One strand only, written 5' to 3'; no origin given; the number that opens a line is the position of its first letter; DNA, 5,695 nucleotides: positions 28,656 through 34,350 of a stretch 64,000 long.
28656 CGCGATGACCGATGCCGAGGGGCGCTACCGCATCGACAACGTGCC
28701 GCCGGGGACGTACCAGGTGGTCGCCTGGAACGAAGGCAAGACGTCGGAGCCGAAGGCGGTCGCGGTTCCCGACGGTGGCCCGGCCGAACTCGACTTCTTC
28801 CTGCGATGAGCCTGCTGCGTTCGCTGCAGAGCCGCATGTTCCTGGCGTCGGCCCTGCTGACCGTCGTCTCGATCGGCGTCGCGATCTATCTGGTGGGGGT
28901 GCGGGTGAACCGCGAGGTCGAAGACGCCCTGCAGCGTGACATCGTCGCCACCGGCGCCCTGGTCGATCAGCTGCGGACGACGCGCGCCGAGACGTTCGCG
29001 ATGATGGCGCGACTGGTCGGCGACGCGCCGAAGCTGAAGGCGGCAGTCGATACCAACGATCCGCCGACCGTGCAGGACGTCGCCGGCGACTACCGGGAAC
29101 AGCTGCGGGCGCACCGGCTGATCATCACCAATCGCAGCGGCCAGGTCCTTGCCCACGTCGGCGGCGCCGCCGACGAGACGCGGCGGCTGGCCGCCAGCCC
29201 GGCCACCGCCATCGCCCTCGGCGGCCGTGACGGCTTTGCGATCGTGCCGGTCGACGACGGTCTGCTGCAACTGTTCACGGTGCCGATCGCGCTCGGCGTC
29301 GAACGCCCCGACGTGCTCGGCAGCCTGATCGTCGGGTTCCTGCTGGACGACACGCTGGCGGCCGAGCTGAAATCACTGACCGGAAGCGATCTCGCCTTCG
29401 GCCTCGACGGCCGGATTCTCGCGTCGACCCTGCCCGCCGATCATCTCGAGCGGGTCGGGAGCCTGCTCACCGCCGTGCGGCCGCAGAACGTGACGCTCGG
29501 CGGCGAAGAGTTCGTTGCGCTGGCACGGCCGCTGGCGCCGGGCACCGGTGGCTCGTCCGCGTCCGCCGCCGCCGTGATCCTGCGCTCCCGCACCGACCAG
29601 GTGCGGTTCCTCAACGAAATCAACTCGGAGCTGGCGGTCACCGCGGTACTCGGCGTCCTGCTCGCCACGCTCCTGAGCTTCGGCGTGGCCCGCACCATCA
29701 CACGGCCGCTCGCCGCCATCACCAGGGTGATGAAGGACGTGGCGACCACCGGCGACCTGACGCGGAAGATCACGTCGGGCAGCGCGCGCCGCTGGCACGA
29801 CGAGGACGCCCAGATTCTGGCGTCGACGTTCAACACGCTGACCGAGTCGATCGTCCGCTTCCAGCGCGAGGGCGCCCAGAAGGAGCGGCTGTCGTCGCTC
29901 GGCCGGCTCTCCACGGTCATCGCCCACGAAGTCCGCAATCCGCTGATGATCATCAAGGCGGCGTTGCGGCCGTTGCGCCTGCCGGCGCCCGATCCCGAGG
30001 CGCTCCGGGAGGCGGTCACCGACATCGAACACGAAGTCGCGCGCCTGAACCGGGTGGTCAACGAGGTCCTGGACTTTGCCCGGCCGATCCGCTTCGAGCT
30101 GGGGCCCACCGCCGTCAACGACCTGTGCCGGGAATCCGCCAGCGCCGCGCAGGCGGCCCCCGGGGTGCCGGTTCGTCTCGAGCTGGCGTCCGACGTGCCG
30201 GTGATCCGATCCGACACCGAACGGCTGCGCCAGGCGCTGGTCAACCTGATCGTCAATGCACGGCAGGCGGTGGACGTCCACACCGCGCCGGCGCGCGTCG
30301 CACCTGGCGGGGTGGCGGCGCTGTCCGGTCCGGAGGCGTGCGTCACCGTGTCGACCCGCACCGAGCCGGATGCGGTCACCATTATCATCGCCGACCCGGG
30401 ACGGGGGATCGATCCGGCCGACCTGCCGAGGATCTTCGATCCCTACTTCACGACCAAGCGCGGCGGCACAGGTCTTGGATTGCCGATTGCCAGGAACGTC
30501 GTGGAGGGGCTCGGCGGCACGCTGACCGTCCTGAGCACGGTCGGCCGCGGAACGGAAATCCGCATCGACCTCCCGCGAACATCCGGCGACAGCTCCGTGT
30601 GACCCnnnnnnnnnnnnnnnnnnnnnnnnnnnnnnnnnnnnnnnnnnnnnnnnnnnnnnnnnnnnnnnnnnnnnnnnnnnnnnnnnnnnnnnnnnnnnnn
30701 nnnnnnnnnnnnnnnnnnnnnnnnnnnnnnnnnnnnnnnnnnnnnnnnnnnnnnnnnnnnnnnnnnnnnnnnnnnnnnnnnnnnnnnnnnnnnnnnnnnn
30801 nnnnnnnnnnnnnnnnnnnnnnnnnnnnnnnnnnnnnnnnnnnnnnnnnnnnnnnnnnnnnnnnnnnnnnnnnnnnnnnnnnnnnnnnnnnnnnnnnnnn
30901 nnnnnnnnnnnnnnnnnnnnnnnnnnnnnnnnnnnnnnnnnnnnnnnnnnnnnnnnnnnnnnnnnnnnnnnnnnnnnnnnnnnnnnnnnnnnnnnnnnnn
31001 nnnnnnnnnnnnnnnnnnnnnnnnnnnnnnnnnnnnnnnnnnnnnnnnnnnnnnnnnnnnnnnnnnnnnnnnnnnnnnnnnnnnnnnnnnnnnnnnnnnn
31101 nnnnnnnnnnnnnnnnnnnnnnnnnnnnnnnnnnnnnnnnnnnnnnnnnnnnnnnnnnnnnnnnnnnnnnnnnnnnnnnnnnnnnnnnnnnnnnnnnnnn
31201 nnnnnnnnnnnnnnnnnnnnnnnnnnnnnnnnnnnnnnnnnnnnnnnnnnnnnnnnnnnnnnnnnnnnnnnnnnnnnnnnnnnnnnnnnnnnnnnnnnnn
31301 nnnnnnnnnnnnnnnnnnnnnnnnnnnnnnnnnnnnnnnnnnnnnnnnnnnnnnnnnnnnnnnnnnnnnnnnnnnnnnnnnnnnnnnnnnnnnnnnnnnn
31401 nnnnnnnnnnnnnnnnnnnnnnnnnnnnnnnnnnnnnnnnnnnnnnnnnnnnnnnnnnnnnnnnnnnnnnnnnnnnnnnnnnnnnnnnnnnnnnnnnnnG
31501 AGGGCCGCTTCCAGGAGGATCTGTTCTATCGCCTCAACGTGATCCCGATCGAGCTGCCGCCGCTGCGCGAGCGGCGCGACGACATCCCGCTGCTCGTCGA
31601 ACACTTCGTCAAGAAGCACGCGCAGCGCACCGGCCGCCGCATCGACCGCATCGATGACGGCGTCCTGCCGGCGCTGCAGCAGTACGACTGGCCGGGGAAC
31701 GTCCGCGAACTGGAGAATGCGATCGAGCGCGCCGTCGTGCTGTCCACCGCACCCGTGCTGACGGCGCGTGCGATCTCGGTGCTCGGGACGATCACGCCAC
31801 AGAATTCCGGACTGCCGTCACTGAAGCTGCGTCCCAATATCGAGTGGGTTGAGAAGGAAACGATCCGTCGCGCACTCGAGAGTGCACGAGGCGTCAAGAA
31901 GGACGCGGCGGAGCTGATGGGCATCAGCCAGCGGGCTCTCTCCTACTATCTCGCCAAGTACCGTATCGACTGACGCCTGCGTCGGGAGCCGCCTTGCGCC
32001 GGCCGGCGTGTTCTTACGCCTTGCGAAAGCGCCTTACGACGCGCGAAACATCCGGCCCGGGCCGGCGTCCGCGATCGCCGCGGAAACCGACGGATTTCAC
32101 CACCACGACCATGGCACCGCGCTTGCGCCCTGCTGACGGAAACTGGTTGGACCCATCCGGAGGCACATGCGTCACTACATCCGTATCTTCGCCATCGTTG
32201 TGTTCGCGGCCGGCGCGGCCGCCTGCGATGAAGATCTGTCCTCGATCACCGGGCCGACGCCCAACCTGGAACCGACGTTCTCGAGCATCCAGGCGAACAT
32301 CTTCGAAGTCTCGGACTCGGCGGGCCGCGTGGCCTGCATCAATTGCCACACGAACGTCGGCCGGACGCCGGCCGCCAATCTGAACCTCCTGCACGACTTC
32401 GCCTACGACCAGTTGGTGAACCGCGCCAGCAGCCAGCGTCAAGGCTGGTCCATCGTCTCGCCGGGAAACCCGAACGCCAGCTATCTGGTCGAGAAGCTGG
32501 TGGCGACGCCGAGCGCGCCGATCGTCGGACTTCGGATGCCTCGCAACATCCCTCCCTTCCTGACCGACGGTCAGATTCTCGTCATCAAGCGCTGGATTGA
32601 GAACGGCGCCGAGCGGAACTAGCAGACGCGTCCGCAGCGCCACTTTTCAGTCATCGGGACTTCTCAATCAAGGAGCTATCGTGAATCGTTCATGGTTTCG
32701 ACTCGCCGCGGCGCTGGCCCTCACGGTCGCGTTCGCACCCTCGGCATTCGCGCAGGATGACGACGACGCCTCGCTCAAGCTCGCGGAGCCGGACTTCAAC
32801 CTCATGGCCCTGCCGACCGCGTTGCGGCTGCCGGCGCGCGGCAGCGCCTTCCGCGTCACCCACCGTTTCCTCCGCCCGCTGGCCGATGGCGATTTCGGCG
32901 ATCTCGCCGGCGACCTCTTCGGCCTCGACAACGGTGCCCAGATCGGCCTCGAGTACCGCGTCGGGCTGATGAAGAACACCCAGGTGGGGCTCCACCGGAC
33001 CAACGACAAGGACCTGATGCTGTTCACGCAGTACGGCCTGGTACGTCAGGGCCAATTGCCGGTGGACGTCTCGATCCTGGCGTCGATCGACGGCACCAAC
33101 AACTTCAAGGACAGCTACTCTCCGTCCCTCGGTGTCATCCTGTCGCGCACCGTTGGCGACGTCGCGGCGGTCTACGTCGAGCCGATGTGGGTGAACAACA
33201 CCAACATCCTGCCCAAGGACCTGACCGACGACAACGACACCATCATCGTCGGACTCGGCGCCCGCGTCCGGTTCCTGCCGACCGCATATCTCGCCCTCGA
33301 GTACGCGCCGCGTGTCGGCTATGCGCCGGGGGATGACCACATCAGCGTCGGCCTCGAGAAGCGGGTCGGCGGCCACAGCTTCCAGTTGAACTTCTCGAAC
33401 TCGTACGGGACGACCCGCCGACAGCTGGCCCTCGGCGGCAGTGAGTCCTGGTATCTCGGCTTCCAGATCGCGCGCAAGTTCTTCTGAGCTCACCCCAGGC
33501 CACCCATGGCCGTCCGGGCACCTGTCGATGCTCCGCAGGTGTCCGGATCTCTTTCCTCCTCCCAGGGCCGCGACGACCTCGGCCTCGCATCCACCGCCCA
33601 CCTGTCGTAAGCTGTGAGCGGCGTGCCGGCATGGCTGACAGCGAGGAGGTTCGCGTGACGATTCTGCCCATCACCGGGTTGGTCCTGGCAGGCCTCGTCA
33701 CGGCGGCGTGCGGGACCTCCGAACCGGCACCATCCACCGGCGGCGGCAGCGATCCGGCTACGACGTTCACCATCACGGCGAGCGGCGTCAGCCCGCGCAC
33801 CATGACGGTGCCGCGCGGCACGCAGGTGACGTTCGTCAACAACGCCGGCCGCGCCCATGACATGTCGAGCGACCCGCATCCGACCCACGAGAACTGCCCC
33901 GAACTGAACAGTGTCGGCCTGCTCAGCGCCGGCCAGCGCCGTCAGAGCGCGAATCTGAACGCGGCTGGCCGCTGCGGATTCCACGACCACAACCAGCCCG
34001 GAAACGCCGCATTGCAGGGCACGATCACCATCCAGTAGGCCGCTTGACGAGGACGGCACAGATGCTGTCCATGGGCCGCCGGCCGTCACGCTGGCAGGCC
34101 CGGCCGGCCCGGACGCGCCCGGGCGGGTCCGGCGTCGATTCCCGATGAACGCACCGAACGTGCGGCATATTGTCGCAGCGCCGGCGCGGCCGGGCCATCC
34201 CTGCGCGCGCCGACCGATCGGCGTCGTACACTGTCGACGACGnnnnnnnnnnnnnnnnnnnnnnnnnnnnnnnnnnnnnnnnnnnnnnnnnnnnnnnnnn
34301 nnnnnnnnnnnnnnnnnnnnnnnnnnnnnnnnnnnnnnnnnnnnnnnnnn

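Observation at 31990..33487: A canonical sigma-54 promoter with upstream triple repeats drives a monoheme cytochrome c lipoprotein plus an OM beta-barrel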

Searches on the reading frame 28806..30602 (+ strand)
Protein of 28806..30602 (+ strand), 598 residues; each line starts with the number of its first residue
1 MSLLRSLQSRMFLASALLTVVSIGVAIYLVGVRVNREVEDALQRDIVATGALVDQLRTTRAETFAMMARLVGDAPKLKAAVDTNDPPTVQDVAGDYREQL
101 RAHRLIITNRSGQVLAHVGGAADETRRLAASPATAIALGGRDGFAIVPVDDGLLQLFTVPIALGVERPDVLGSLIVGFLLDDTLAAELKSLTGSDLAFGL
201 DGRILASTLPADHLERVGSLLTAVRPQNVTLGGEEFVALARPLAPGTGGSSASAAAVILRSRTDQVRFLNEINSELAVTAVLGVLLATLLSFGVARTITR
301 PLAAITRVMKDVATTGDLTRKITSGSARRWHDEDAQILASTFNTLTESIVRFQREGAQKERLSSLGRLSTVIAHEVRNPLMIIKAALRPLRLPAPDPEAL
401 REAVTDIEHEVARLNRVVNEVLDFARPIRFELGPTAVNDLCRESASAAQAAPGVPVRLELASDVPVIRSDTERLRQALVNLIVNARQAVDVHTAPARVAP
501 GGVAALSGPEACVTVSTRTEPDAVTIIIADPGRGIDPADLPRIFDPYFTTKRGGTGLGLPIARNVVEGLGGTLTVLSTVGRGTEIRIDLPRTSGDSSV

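Call 7: search_protein_families(library=pfam, proteins=[window:28806-30602:+], max_evalue=1)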
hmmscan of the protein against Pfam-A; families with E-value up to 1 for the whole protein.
window:28806-30602:+ (598 aa): 8 families
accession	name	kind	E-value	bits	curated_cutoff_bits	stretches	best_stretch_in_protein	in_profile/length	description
PF02518.31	HATPase_c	-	8.8e-24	84.5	26.4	1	470-592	2-110/111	Histidine kinase-, DNA gyrase B-, and HSP90-like ATPase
PF00512.31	HisKA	-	2e-11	44.2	26.9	1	365-426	2-62/66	His Kinase A (phospho-acceptor) domain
PF17203.10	sCache_3_2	-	7.1e-05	23.3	28.4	1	60-185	10-133/140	Single cache domain 3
PF00672.30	HAMP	-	9e-05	23.2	25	1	294-323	2-30/53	HAMP domain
PF13581.12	HATPase_c_2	-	0.0012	19.3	27.4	1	506-569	49-112/127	Histidine kinase-like ATPase domain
PF05228.19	CHASE4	-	0.011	16.3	26.2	1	96-198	42-139/140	CHASE4 domain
PF20463.3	PDH_C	-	0.16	12.8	22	1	56-115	37-96/102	Prephenate dehydrogenase, dimerization domain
PF03259.23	Robl_LC7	-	0.17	12.1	23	0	104-139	17-52/91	Roadblock/LC7 domain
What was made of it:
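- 28806..30602 (+): Sensor histidine kinase of 598 aa, with a periplasmic sensor region, HAMP, HisKA and HATPase_c. Pfam HisKA 2e-11, HATPase_c 8.8e-24, and weak HAMP and sCache_3_2 matches (call 7).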

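Call 8: search_protein_families(library=ncbifam, proteins=[window:28806-30602:+], max_evalue=1)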
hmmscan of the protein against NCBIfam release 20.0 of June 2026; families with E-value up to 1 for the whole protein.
window:28806-30602:+ (598 aa): 85 families (the best 25 are shown)
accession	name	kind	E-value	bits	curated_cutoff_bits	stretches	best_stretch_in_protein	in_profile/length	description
NF008468.0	PRK11360.1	equivalog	6.1e-54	183.4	646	1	324-595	354-612/616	two-component system sensor histidine kinase AtoS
NF007688.0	PRK10364.1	equivalog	1.3e-46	159.3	479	1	345-592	220-452/460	two-component system sensor histidine kinase ZraS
NF010411.0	PRK13837.1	equivalog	5.6e-40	137.1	647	1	353-594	438-678/828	two-component system VirA-like sensor kinase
NF033092.0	HK_WalK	equivalog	2.1e-27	96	725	2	372-590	379-593/594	cell wall metabolism sensor histidine kinase WalK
NF010076.0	PRK13557.1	subfamily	2.9e-26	92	631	1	358-593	156-396/540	histidine kinase famiy protein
NF052574.1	HisKinEspCMyxo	equivalog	1.8e-23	82.7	1200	1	326-593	379-639/785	serine histidine kinase EspC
NF038348.1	T2SS_HK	subfamily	5e-23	81.3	450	2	413-590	410-572/574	histidine kinase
NF040691.1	MtrAB_MtrB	equivalog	6.3e-23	81.6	450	1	263-596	177-497/507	MtrAB system histidine kinase MtrB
NF046026.1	HisKinCckACaul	equivalog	1e-22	80.1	1000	1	357-592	294-533/678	cell cycle histidine kinase CckA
NF008312.0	PRK11100.1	equivalog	1.4e-22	80.2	356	1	266-592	174-475/477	two-component system sensor histidine kinase CreC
NF046044.1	PnpS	equivalog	2.3e-22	79.6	400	1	372-590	177-390/390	two-component system histidine kinase PnpS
NF011874.0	PRK15347.1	equivalog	4.4e-22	78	852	1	258-590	281-613/921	two component system sensor kinase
NF046020.1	HisKinCckABruc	equivalog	3.9e-21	74.6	1000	1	354-592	469-708/868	cell cycle histidine kinase CckA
NF047496.1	HK_LIC11548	equivalog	7.4e-21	74.5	750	1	273-590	274-588/589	LIC_11548 family sensor histidine kinase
TIGR02966.1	phoR_proteo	equivalog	7.8e-21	74.4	334.2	2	508-588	246-332/333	phosphate regulon sensor histidine kinase PhoR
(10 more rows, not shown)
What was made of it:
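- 28806..30602 (+): Nearest named models are AtoS and ZraS, both below cut-off (call 8).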

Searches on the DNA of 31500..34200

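Call 81: search_rna_families(source=window, start=31500, end=34200, threshold=evalue, max_evalue=1)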
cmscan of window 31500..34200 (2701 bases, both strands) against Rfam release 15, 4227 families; matches with E-value up to 1: 0.
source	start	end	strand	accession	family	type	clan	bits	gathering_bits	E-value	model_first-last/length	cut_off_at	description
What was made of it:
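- Tried and rejected: No Rfam match in 31500-34200 (call 81).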
